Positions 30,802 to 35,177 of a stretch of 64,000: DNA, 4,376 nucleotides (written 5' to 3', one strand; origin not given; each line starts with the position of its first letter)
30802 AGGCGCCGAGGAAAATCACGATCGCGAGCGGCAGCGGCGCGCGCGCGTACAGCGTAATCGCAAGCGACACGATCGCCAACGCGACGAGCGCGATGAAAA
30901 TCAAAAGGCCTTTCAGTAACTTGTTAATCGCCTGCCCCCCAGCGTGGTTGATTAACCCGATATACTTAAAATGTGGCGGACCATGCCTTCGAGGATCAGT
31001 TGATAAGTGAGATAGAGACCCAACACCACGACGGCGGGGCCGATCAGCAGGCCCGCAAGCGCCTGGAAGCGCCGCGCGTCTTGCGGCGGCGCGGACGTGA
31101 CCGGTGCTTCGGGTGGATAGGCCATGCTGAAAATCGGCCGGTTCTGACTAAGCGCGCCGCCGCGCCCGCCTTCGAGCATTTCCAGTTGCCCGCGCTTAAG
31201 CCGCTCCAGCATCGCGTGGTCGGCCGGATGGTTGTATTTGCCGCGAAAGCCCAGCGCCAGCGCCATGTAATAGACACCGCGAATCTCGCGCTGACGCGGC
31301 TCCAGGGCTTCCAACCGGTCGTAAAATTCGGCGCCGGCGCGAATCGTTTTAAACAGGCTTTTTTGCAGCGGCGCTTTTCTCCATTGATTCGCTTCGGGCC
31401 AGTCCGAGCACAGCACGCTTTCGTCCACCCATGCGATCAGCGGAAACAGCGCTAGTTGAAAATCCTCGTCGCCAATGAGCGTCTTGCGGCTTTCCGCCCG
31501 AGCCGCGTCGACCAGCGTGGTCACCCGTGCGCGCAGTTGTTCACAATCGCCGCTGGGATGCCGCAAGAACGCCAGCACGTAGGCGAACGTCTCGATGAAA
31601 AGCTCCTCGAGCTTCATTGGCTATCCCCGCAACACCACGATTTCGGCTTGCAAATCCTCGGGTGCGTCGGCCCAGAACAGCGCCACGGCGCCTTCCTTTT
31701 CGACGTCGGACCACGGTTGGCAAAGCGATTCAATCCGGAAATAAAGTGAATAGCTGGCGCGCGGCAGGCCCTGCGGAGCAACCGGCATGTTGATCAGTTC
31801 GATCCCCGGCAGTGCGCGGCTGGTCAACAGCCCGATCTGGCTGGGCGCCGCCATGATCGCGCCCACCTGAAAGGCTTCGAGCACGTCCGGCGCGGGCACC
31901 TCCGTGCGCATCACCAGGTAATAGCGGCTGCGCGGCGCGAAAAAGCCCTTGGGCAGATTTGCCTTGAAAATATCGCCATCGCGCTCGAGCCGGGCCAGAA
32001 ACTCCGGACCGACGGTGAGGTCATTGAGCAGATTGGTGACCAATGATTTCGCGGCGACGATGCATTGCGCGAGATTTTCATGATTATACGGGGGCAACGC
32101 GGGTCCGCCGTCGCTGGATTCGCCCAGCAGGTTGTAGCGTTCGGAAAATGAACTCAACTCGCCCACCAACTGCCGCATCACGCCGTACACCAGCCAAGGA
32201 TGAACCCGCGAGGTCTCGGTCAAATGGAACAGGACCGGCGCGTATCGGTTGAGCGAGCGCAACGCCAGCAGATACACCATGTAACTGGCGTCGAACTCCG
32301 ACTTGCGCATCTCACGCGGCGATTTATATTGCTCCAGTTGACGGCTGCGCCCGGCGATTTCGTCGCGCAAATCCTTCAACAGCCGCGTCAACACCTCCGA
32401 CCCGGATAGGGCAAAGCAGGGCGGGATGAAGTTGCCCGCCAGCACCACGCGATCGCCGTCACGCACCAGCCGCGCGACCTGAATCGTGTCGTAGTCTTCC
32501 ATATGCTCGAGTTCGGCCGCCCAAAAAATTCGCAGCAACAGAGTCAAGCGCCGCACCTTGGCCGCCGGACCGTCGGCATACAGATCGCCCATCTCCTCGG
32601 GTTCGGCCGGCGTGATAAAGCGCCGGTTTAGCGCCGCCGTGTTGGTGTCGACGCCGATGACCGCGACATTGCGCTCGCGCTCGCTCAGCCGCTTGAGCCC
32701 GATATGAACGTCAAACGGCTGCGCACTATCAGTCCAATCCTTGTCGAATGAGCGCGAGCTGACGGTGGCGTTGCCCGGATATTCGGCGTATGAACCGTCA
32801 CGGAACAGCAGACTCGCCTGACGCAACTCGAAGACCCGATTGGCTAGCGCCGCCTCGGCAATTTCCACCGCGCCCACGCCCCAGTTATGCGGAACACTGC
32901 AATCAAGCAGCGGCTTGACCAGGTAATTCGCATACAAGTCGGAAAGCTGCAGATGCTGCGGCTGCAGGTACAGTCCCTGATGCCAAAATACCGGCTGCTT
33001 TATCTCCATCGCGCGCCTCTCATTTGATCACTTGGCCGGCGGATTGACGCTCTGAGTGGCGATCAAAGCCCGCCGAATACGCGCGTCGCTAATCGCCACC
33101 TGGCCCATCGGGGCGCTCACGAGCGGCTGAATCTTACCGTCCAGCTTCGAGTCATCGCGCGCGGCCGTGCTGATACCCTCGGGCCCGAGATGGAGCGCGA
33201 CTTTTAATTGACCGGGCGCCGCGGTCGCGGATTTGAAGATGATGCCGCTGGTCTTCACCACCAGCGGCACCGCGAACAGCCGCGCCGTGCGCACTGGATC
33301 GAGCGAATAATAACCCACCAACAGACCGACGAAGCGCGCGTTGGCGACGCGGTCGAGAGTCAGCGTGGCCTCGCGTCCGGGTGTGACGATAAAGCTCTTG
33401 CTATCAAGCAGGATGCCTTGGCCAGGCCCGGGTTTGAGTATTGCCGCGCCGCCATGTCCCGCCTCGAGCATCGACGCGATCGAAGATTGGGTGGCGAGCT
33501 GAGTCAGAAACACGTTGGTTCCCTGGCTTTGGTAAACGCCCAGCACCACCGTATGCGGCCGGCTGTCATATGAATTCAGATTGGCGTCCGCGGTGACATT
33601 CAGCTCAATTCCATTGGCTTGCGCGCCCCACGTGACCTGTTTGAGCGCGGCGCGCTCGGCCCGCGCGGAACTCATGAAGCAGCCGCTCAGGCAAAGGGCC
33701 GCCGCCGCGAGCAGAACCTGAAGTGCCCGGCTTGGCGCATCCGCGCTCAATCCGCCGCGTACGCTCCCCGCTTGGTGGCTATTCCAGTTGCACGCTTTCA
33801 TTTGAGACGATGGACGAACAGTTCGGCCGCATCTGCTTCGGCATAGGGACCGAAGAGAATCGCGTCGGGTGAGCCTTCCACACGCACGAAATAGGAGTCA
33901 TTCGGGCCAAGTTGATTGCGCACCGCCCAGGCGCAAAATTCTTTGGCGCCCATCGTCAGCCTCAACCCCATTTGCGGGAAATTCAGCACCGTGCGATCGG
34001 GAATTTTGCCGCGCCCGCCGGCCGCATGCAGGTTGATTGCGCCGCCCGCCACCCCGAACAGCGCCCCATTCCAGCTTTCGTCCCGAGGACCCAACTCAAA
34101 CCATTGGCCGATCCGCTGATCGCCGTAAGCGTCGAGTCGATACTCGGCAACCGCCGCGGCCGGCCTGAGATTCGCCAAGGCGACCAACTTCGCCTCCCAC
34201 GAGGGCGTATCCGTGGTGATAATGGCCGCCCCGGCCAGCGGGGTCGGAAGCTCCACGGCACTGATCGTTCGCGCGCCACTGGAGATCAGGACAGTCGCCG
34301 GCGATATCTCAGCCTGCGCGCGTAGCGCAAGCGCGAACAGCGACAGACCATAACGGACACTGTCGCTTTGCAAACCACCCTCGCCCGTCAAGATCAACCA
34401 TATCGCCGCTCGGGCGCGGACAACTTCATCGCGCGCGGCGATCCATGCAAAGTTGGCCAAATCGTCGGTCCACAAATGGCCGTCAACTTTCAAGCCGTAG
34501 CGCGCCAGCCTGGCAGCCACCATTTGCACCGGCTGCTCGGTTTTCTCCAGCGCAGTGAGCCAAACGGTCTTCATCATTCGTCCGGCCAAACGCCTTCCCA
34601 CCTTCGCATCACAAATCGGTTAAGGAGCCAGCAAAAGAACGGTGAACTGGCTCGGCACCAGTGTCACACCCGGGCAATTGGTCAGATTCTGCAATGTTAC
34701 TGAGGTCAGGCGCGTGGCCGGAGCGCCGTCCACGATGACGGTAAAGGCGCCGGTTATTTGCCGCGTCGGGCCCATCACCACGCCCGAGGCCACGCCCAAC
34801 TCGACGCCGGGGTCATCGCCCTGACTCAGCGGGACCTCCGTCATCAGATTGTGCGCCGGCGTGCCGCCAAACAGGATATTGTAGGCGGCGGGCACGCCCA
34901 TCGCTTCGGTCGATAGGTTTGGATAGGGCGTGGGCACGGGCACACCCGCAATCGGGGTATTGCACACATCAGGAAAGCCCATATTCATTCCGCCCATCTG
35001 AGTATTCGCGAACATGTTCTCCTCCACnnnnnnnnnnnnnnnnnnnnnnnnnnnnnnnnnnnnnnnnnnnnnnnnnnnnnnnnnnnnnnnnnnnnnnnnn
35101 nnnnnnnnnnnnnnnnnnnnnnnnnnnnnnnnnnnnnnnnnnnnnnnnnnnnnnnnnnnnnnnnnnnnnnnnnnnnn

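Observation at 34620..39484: vgrG-proximal DUF2169-pentapeptide / pentapeptide / DUF3540 / DUF4150 module is a candidate cargo or adaptor system of unknown function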

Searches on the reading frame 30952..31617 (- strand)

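Call 4: search_protein_families(library=pfam, proteins=[window:30952-31617:-], max_evalue=0.01)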
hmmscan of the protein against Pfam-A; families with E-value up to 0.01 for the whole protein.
window:30952-31617:- (221 aa): 1 family
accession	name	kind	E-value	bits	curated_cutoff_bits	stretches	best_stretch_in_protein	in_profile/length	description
PF09850.14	DotU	-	2.6e-35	122.4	27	1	3-207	2-204/205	Type VI secretion system protein DotU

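Call 5: search_protein_families(library=ncbifam, proteins=[window:30952-31617:-], max_evalue=0.01)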
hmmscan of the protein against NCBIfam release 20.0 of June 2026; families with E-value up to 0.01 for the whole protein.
window:30952-31617:- (221 aa): 5 families
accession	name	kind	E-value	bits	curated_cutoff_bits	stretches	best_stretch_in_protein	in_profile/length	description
TIGR03349.1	IV_VI_DotU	subfamily_domain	9.4e-32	110.5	89.95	1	2-212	2-209/211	DotU/TssL family secretion system protein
NF038239.1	T6SS_TssL_short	exception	1.7e-13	50.5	180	1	3-134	2-139/207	type VI secretion system protein TssL, short form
NF005444.0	PRK07033.1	equivalog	6e-07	28.8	520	1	24-156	71-207/438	DotU family type VI secretion system protein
NF005999.0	PRK08126.1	subfamily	0.00028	19.8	571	1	56-149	118-215/432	hypothetical protein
NF038228.1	IcmH_DotU_IVB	equivalog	0.0023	17.3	50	1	54-153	93-197/258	type IVB secretion system protein IcmH/DotU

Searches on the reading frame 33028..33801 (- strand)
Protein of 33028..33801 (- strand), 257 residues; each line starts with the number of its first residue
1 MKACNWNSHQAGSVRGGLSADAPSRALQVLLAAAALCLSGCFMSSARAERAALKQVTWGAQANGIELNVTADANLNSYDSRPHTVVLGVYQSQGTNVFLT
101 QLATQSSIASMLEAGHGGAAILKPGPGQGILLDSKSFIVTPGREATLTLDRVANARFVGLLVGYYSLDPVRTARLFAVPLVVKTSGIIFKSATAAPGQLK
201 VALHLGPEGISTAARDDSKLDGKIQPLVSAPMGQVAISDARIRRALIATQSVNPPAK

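Call 4: search_protein_families(library=pfam, proteins=[window:33028-33801:-], max_evalue=0.01)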
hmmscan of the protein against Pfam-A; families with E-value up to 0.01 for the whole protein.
window:33028-33801:- (257 aa): 1 family
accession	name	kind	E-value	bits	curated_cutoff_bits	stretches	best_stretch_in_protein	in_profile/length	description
PF12790.13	T6SS-SciN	-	1.1e-09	38.5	27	1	65-180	3-106/120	Type VI secretion lipoprotein, VasD, EvfM, TssJ, VC_A0113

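Call 5: search_protein_families(library=ncbifam, proteins=[window:33028-33801:-], max_evalue=0.01)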
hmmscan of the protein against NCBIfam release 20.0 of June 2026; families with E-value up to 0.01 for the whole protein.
window:33028-33801:- (257 aa): 1 family
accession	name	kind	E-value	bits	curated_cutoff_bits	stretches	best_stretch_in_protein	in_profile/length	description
TIGR03352.1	VI_chp_3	equivalog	4.5e-07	29.6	31.6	1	30-98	5-63/147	type VI secretion system lipoprotein TssJ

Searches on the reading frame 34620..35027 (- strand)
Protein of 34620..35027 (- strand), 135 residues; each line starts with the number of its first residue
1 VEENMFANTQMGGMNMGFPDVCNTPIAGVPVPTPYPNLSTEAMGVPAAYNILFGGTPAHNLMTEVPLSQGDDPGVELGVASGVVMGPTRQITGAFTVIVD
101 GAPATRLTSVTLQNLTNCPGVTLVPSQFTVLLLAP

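Call 4: search_protein_families(library=pfam, proteins=[window:34620-35027:-], max_evalue=0.01)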
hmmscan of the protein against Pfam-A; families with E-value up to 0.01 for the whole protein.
window:34620-35027:- (135 aa): 1 family
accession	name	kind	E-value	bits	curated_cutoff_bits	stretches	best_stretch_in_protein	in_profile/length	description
PF13665.11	Tox-PAAR-like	-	4.4e-37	127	31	1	13-120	1-108/108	Toxin PAAR-like domain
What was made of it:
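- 34620..35027 (-): Stand-alone PAAR-like DUF4150 (PIPY-type) tip protein, a Paar1 / TagD homologue with no toxin domain. The likely start is ATG 35015 (131 aa). The motif reads PTPY instead of P(I/V)PY. Pfam Tox-PAAR-like E 4.4e-37 (call 4).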

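Call 5: search_protein_families(library=ncbifam, proteins=[window:34620-35027:-], max_evalue=0.01)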
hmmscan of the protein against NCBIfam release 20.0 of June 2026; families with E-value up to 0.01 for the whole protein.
window:34620-35027:- (135 aa): 0 families

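Call 49: search_solved_structures(query=window:34620-35027:-, max_evalue=0.01, show_alignments=1)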
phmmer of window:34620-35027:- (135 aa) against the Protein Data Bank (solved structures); distinct sequences matched with E-value up to 0.01: 1.
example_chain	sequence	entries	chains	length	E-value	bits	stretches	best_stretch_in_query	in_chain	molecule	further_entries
8qjc_A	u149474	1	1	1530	2.8e-07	33.7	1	18-122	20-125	T6SS-associated Rhs core and toxin domain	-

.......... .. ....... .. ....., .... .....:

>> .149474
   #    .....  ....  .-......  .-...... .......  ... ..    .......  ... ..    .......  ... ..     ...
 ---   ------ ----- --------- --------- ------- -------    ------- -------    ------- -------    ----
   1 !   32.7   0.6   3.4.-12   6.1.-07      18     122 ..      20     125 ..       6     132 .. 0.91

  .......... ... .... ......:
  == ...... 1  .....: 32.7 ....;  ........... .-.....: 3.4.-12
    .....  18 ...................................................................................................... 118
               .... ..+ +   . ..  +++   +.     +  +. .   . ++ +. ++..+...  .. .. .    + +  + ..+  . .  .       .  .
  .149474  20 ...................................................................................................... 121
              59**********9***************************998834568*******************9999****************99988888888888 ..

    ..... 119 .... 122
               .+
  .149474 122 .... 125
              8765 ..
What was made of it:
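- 34620..35027 (-): It aligns to the N-terminal PAAR-like domain of the T6SS Rhs protein 8QJC, E 2.8e-7 (call 49).
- The PAAR-like protein matches the N-terminal PAAR-like domain of a T6SS Rhs protein (call 49).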
